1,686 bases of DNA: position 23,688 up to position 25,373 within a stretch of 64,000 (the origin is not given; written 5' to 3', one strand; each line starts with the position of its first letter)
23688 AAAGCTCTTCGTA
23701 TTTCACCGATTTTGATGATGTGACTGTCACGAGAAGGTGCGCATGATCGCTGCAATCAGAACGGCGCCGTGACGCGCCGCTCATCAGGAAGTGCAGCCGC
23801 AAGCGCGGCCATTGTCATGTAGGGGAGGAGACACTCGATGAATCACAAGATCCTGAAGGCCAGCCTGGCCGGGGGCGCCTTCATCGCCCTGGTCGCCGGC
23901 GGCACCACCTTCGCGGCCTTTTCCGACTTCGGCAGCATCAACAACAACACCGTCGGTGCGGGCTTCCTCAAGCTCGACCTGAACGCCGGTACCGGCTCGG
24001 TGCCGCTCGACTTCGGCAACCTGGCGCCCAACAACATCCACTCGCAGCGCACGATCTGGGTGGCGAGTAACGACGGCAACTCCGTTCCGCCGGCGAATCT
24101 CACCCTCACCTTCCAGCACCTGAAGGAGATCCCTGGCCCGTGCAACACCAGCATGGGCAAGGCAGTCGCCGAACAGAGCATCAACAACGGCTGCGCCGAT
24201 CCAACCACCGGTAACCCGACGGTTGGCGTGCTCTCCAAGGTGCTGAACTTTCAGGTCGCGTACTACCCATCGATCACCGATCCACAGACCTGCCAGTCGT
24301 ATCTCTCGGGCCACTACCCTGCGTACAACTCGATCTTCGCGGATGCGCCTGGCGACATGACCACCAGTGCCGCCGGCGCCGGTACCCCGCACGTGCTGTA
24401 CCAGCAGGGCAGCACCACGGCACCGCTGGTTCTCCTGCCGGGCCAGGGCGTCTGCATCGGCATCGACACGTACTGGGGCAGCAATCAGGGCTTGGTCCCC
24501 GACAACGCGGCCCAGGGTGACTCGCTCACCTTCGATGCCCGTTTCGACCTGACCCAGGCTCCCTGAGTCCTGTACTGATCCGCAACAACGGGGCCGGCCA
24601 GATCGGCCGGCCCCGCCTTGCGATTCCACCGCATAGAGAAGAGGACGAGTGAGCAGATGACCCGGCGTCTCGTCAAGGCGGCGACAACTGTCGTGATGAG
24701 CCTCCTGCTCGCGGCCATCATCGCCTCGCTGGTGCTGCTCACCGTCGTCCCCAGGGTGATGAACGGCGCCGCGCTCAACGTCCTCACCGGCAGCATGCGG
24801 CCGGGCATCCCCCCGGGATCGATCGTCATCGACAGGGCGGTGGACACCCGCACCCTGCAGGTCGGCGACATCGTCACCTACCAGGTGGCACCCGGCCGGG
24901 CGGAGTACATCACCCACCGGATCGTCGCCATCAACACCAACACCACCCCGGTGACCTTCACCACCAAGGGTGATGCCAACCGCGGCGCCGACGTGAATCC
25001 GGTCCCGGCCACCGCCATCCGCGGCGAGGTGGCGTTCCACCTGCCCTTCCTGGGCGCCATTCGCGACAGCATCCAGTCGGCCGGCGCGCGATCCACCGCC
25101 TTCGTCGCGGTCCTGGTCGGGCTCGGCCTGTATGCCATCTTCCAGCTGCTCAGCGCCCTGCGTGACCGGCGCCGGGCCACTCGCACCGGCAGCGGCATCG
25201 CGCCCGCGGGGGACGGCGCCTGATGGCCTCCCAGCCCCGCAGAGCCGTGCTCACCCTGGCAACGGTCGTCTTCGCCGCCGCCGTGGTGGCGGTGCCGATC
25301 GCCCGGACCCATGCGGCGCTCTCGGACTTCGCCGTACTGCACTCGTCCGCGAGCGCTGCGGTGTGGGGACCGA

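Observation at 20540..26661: Eight-gene TasA/SipW-type secreted-fibre locus built as two parallel modules, each with its own archaeal-type signal peptidase and its own C-terminally anchored protein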

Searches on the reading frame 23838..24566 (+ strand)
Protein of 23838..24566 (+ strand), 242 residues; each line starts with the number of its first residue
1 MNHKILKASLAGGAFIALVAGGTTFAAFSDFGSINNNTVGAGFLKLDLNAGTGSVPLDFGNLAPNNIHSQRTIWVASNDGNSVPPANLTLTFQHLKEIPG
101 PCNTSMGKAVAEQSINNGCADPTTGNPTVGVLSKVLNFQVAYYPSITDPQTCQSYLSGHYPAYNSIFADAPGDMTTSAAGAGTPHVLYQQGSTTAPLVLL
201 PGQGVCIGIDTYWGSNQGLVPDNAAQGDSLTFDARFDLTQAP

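Call 3: search_protein_families(library=pfam, proteins=[window:23838-24566:+], max_evalue=0.1)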
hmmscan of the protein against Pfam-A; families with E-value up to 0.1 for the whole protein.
window:23838-24566:+ (242 aa): 1 family
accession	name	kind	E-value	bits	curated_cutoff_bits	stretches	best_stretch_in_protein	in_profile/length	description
PF12389.13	Peptidase_M73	-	0.012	15.9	22.5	1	14-65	14-61/196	Camelysin metallo-endopeptidase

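Call 4: search_protein_families(library=ncbifam, proteins=[window:23838-24566:+], max_evalue=0.1)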
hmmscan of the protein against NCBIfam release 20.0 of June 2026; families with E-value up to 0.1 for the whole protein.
window:23838-24566:+ (242 aa): 3 families
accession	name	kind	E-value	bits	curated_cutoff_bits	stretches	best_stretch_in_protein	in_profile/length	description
TIGR04089.1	exp_by_SipW_III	subfamily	3.3e-05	24.1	60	1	3-52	2-52/179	alternate-type signal peptide domain-containing protein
NF046066.1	BioflmMtrxTasA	equivalog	0.0013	18.2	450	1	7-66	8-64/264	biofilm matrix protein TasA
TIGR04088.1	cognate_SipW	domain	0.0016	18.6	19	1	10-42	1-32/34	SipW-dependent-type signal peptide-containing protein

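Call 5: find_homologous_proteins(query=window:23838-24566:+, max_evalue=0.001)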
Query window:23838-24566:+ (242 aa): 49 proteins with E <= 0.001 among 723 candidates.
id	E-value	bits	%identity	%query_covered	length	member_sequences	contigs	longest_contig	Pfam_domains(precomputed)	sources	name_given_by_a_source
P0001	8.6e-158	541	100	100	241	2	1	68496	-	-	-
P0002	3.4e-101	356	72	100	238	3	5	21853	-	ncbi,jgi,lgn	ncbi:MAG: SipW-dependent-type signal peptide-containing protein [Candidatus Dormibacteria bacterium]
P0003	1.3e-78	282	59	99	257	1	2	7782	-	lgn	-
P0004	3.8e-78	281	59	99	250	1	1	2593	-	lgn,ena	-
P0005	1.3e-77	279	60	99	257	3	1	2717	-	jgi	jgi:predicted ribosomally synthesized peptide with SipW-like signal peptide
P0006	2.8e-77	278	59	99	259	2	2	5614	-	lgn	-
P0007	2.9e-77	278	59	99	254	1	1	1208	-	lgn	-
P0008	9.6e-76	273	58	100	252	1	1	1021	-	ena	-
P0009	1.5e-71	259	58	99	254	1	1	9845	-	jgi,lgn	jgi:predicted ribosomally synthesized peptide with SipW-like signal peptide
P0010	1.4e-70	256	57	100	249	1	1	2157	-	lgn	-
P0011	3.5e-68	248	55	99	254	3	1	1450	-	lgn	-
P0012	5.7e-68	247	55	99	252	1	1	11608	-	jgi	jgi:predicted ribosomally synthesized peptide with SipW-like signal peptide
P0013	6.0e-67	244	55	100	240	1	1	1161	-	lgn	-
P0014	3.6e-66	242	54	99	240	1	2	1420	-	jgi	jgi:hypothetical protein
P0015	1.2e-64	237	54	100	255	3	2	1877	PF12389.14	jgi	jgi:hypothetical protein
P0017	7.2e-63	231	51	99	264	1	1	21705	-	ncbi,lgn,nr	ncbi:MAG TPA: hypothetical protein VFT67_04110 [Jatrophihabitantaceae bacterium]|nr:hypothetical pro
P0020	3.2e-57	212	49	99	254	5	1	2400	PF12389.14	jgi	jgi:hypothetical protein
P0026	4.4e-53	199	48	99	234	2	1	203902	-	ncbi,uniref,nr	ncbi:hypothetical protein HC031_15385 [Planosporangium thailandense]|uniref:Uncharacterized protein 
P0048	1.5e-24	105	38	100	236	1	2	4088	PF12389.14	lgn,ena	-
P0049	1.6e-18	85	37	98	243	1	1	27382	PF12389.14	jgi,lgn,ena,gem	-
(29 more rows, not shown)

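Call 8: find_encoding_contigs(protein=P0002, flank=10000, max_places=4)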
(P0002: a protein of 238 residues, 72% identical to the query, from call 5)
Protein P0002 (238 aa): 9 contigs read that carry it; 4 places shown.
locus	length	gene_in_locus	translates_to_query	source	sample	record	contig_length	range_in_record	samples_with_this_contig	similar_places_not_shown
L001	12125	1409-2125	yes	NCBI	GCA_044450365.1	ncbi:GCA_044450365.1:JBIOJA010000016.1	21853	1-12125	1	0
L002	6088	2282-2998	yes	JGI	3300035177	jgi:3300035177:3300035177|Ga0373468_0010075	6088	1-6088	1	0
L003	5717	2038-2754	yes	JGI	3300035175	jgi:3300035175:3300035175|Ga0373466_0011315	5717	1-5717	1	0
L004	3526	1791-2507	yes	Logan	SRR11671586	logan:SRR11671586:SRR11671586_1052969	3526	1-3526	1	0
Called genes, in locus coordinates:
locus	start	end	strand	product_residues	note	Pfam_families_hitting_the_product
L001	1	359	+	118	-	PF17231:DUF5305 (weak)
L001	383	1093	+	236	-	-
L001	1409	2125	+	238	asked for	-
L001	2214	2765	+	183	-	-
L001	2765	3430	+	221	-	-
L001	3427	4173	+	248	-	-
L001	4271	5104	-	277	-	PF03704:BTAD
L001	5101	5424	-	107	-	PF14026:SCO4226-like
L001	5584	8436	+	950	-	PF13191:AAA_16, PF00196:GerE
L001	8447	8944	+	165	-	PF00903:Glyoxalase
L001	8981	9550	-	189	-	PF13489:Methyltransf_23, PF00398:RrnaAD, PF01209:Ubie_methyltran (faint), PF13847:Methyltransf_31 (faint), PF08241:Methyltransf_11, PF08242:Methyltransf_12 (weak), PF13649:Methyltransf_25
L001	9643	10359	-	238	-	PF01022:HTH_5 (weak), PF12840:HTH_20 (weak)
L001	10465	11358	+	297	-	PF09990:DUF2231, PF00355:Rieske, PF13806:Rieske_2 (weak)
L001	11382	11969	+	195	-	PF01227:GTP_cyclohydroI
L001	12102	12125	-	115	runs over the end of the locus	PF02627:CMD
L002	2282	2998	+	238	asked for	-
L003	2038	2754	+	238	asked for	-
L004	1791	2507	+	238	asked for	-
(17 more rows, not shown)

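Call 14: find_related_loci(query=A1, collection=genome_contigs, flank=10000)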
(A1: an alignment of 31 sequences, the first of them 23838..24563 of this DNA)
Query A1 (242 aa) in genome_contigs; peptide patterns used: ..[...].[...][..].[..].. (x = any residue, [..] = any of these).
26 stretches matched a pattern; 15 encode a relative of the query (tblastn E <= 1e-3); 14 distinct loci.
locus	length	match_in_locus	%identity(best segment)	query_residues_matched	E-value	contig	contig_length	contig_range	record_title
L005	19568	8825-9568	48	1-240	2e-57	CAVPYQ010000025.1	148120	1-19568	MAG: uncultured Actinomycetota bacterium isolate MFD02159.bin.2.55 genome assembly, contig: contig_42744, whole genome s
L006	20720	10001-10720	47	1-240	1e-54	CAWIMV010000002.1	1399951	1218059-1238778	MAG: uncultured Actinomycetota bacterium isolate MFD01213.bin.1.190 genome assembly, contig: contig_17343, whole genome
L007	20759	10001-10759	46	1-241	2e-53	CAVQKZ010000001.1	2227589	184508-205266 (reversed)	MAG: uncultured Actinomycetota bacterium isolate MFD01213.bin.2.197 genome assembly, contig: contig_14890, whole genome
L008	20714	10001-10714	43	1-240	8e-50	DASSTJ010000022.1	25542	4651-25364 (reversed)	MAG TPA_asm: Actinomycetales bacterium isolate SMAG_U538 k141_1435548, whole genome shotgun sequence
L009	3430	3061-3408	61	1-125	2e-38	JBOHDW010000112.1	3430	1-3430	MAG: Nocardioidaceae bacterium isolate TC-S_metawrap_bin.175 k127_1584114, whole genome shotgun sequence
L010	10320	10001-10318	59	1-105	2e-34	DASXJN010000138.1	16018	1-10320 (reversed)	MAG TPA_asm: Jatrophihabitantaceae bacterium isolate SMAG_U5249 k141_5487774, whole genome shotgun sequence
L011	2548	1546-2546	34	1-242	5e-31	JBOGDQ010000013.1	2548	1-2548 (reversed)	MAG: Jatrophihabitantaceae bacterium isolate TC-S_metabat2.bin.222 k127_2707260, whole genome shotgun sequence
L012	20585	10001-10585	37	1-212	3e-29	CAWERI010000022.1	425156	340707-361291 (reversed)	MAG: uncultured Actinomycetota bacterium isolate MFD05088.bin.2.46 genome assembly, contig: contig_7919, whole genome sh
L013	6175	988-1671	36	1-240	6e-19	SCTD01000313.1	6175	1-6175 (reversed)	MAG: Frankiales bacterium isolate FW300_bin.36 FW300_bin.36-72035, whole genome shotgun sequence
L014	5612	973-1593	30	24-240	6e-16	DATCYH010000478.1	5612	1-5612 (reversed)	MAG TPA_asm: Nocardioides sp. isolate SMAG_U7460 k141_115515, whole genome shotgun sequence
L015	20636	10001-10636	33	1-240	2e-14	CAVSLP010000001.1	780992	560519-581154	MAG: uncultured Actinomycetota bacterium isolate MFD01721.bin.1.60 genome assembly, contig: contig_10072, whole genome s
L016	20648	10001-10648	29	1-242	1e-9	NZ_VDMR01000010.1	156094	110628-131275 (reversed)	Nocardioides litoris strain DSM 103718 Scaffold8_1, whole genome shotgun sequence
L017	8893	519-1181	32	21-240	5e-14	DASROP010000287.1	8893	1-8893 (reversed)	MAG TPA_asm: Actinomycetales bacterium isolate SMAG_U10271 k141_334624, whole genome shotgun sequence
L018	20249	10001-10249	30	20-117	5e-5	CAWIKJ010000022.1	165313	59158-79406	MAG: uncultured Actinomycetota bacterium isolate MFD05176.bin.2.239 genome assembly, contig: contig_85181, whole genome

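Call 23: predict_structure(alignment_id=A1)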
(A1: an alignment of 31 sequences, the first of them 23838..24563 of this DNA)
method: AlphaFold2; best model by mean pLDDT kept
length: 242 residues; sequences in the alignment: 31
mean_pLDDT: 73.2   pTM: 0.70
mean pLDDT of the five models: 73.2, 72.9, 72.0, 71.1, 69.4
residues with pLDDT >= 90: 53; 70-90: 106; 50-70: 41; < 50: 42
segments of 3 or more residues with pLDDT < 50: 1-4, 6-43
pLDDT, mean of each block of 10 residues (from residue 1): 43 34 28 33 53 76 68 82 85 92 88 85 83 85 90 71 62 84 91 90 89 70 83 91 84
secondary structure, 60 per line:
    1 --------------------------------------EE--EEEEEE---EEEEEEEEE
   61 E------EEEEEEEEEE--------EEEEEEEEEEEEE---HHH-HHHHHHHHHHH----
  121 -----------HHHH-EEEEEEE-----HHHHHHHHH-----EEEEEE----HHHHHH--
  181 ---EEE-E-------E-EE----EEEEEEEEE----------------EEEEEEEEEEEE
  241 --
elements in order: E43-48 E52-61 E68-77 E86-98 H106-116 H132-135 E137-143 H149-157 E163-168 H173-178 E184-186 E204-212 E229-240

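Call 27: fold_search(model_id=the predicted structure, library=pdb)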
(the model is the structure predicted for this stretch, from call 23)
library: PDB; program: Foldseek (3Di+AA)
matches with E <= 10: 705; with E <= 0.001: 2
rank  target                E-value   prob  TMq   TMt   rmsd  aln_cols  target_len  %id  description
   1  5of1_A                8.5e-05  0.99  0.33  0.38  12.5       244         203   14  The structural versatility of TasA in B. subtilis biofilm formation (released 2018-03-21)
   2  5of2                  1.1e-04  1.00  0.33  0.41  12.5       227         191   13  The structural versatility of TasA in B. subtilis biofilm formation (released 2018-03-21)
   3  4moa                  8.6e-03  0.77  0.28  0.13   8.7       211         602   11  Crystal structure of CRY4BA-R203Q TOXIN (released 2014-12-10)
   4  1w99                  1.0e-02  0.80  0.30  0.15   8.5       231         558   10  Mosquito-larvicidal toxin Cry4Ba from Bacillus thuringiensis ssp. Israelensis (released 2005-04-11)
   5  6esb_4                1.9e-02  0.20  0.22  0.18  14.8       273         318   12  BK polyomavirus + 20 mM GT1b oligosaccharide (released 2018-05-02)
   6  8ah1_CCC              2.1e-02  0.14  0.19  0.18  14.3       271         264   11  BK Polyomavirus VP1 mutant N-Q (released 2023-02-22)
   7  7qyd_A                2.3e-02  0.30  0.25  0.11  13.5       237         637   10  mosquitocidal Cry11Ba determined at pH 6.5 from naturally-occurring nanocrystals by Serial femtosecond crystallography (released 2022-07-27)
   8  7zip_AAA              2.3e-02  0.14  0.20  0.19  13.6       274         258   12  JC Polyomavirus VP1 in complex with 3'-Sialyllactose glycomacromolecules (aliphatic linker) (released 2022-12-21)
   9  7qx5                  2.4e-02  0.60  0.30  0.14   7.5       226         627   10  mosquitocidal Cry11Aa-Y449F determined at pH 7 from naturally-occurring nanocrystals by Serial femtosecond crystallograp (released 2022-07-27)
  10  8h2i_bB               2.4e-02  0.47  0.28  0.16  10.0       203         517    8  Near-atomic structure of five-fold averaged PBCV-1 capsid (released 2022-11-16)
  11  8ah1_JJJ              2.4e-02  0.16  0.21  0.20  14.4       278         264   12  BK Polyomavirus VP1 mutant N-Q (released 2023-02-22)
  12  7k23_E                3.1e-02  0.06  0.14  0.11  19.6       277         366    7  Murine polyomavirus hexavalent capsomer with 8A7H5 Fab, subparticle reconstruction (released 2020-10-07)
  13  7qyd_B                3.2e-02  0.21  0.20  0.10  13.6       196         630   11  mosquitocidal Cry11Ba determined at pH 6.5 from naturally-occurring nanocrystals by Serial femtosecond crystallography (released 2022-07-27)
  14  7b69_HHH              3.4e-02  0.16  0.21  0.20  13.7       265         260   14  BK Polyomavirus VP1 pentamer core(residues 26-299) mutant C104S (released 2022-06-22)
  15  3bwq_E                3.7e-02  0.18  0.23  0.22  14.6       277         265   11  Structure of free SV40 VP1 pentamer (released 2008-03-04)
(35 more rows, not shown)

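Call 59: search_solved_structures(query=A1, max_evalue=10, show_alignments=2)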
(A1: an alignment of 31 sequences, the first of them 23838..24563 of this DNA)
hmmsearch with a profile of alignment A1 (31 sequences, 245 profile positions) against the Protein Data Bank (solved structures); distinct sequences matched with E-value up to 10: 1.
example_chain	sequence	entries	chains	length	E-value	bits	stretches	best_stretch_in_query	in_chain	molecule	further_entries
8iv4_B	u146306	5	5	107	0.8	12.7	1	49-85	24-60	light chain of 8H12 | Light chain of nAb 8H12 | The light chain of 8H12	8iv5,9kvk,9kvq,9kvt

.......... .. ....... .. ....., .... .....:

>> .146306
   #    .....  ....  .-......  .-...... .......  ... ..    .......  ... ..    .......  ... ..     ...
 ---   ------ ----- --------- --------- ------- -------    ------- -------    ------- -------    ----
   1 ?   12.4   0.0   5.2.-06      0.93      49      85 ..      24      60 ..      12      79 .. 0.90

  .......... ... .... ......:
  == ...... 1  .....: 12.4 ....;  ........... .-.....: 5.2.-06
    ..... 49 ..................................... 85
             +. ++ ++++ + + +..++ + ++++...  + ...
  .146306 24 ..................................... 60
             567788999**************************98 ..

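Call 86: find_related_loci(query=A1, collection=metagenome_contigs, flank=8000)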
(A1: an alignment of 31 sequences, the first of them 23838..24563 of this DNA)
Query A1 (242 aa) in metagenome_contigs; peptide patterns used: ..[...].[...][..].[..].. (x = any residue, [..] = any of these).
36 stretches matched a pattern; 16 encode a relative of the query (tblastn E <= 1e-3); 16 distinct loci.
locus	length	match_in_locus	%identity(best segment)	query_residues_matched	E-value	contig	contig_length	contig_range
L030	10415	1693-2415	47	1-240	5e-52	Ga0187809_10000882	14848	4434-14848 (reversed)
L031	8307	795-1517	47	1-240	6e-52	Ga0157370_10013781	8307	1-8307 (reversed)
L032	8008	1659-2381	47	1-240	1e-51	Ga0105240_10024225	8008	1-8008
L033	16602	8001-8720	37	4-241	3e-27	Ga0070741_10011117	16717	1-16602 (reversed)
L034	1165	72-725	34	1-241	7e-26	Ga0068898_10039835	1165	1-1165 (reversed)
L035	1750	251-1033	36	1-241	4e-22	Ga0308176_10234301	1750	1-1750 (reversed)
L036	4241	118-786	31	1-241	2e-20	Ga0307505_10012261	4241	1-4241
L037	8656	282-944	32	21-240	7e-15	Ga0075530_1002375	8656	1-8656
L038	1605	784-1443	32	1-240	5e-14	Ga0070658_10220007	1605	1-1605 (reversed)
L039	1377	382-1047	32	1-240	3e-12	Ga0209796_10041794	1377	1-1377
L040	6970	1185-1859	35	1-240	2e-11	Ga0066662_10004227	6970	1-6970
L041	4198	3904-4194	41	1-98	9e-10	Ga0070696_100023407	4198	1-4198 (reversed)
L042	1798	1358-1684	45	1-112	2e-9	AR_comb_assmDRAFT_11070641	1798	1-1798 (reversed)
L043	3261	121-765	31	1-240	1e-8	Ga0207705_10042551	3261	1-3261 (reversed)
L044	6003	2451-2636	44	3-66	8e-5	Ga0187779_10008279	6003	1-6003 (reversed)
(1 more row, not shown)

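Call 91: search_protein_families(library=ncbifam, alignment_id=A1, max_evalue=0.01)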
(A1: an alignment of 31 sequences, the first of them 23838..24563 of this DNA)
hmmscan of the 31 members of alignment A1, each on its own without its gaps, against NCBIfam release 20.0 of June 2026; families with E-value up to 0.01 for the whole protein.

A. member 1, window:23838-24563:+ (242 aa): 3 families
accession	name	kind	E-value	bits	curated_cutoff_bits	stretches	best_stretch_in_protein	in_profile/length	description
TIGR04089.1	exp_by_SipW_III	subfamily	3.3e-05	24.1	60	1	3-52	2-52/179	alternate-type signal peptide domain-containing protein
NF046066.1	BioflmMtrxTasA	equivalog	0.0013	18.2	450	1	7-66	8-64/264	biofilm matrix protein TasA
TIGR04088.1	cognate_SipW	domain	0.0016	18.6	19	1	10-42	1-32/34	SipW-dependent-type signal peptide-containing protein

B. families by the number of members that match (of 31 scanned): 3 families
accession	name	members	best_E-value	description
TIGR04088.1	cognate_SipW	24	1.1e-05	SipW-dependent-type signal peptide-containing protein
NF046066.1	BioflmMtrxTasA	23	7e-08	biofilm matrix protein TasA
TIGR04089.1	exp_by_SipW_III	22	9.7e-08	alternate-type signal peptide domain-containing protein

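Call 93: find_encoding_contigs(protein=P0026, flank=7000, max_places=1)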
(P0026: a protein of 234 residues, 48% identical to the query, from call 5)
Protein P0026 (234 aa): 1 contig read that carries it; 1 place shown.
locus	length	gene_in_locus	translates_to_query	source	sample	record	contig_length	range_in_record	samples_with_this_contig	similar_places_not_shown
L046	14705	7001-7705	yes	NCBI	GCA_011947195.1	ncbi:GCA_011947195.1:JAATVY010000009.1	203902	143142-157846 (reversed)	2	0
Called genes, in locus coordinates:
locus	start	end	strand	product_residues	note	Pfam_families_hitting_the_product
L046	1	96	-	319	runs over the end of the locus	PF08450:SGL (faint), PF21959:DUF6923 (faint), PF02239:Cytochrom_D1 (faint)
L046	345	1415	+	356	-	PF02562:PhoH, PF13245:AAA_19, PF13604:AAA_30 (weak)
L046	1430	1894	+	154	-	PF02130:YbeY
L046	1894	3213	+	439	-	PF01595:CNNM, PF00571:CBS, PF03471:CorC_HlyC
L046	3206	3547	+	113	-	PF26947:CDL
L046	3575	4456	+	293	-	PF00350:Dynamin_N (faint), PF01926:MMR_HSR1, PF02421:FeoB_N, PF03193:RsgA_GTPase (faint), PF10662:PduV-EutP (weak), PF00009:GTP_EFTU (weak), PF07650:KH_2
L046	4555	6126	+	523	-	PF02518:HATPase_c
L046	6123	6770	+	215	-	PF00072:Response_reg, PF00196:GerE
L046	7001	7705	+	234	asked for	-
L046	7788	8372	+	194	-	-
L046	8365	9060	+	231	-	PF00353:HemolysinCabind (faint)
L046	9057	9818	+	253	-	-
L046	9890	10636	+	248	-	PF11967:RecO_N, PF02565:RecO_C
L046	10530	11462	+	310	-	PF01255:Prenyltransf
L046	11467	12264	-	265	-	PF02361:CbiQ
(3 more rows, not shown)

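Call 94: find_encoding_contigs(protein=P0017, flank=9000, max_places=1)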
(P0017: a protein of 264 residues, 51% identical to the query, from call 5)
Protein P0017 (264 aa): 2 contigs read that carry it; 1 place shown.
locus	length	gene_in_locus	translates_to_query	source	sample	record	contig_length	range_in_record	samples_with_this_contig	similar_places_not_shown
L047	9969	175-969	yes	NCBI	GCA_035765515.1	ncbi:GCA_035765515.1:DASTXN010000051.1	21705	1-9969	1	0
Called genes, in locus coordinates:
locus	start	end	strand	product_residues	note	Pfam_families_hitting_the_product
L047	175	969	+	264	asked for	-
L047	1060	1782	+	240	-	PF12389:Peptidase_M73 (weak)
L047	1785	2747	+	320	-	-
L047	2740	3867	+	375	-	PF00353:HemolysinCabind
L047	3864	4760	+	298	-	-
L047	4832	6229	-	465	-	PF00206:Lyase_1, PF10415:FumaraseC_C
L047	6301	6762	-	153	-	PF01906:YbjQ_1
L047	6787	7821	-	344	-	PF03320:FBPase_glpX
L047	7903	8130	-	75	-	PF02609:Exonuc_VII_S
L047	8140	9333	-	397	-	PF13742:tRNA_anti_2, PF02601:Exonuc_VII_L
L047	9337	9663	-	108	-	PF27128:Rv1109c_N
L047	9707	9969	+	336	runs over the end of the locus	PF02401:LYTB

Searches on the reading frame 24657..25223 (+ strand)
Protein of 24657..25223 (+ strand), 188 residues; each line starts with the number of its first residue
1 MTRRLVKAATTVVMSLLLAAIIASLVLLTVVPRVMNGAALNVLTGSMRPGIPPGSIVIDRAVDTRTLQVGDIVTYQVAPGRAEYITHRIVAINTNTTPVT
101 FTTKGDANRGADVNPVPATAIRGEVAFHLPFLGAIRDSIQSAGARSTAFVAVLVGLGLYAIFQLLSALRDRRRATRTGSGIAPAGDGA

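Call 3: search_protein_families(library=pfam, proteins=[window:24657-25223:+], max_evalue=0.1)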
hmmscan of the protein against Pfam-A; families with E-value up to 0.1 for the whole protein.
window:24657-25223:+ (188 aa): 1 family
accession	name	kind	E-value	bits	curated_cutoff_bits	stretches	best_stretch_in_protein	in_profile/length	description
PF10502.14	Peptidase_S26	-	0.00012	22.5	22.9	1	19-92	5-80/168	Signal peptidase, peptidase S26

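Call 4: search_protein_families(library=ncbifam, proteins=[window:24657-25223:+], max_evalue=0.1)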
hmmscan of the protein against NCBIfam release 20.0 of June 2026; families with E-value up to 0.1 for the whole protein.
window:24657-25223:+ (188 aa): 3 families
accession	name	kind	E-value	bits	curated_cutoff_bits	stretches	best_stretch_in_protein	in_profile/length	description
TIGR02228.1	sigpep_I_arch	equivalog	2.4e-27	95.7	51.85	1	13-159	6-151/158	signal peptidase I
NF046067.1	SigPepSipWBacil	equivalog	5.1e-23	81.6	190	1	10-176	5-177/189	signal peptidase I SipW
TIGR02227.1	sigpep_I_bact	equivalog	2.2e-05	24.4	47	1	21-94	4-79/162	signal peptidase I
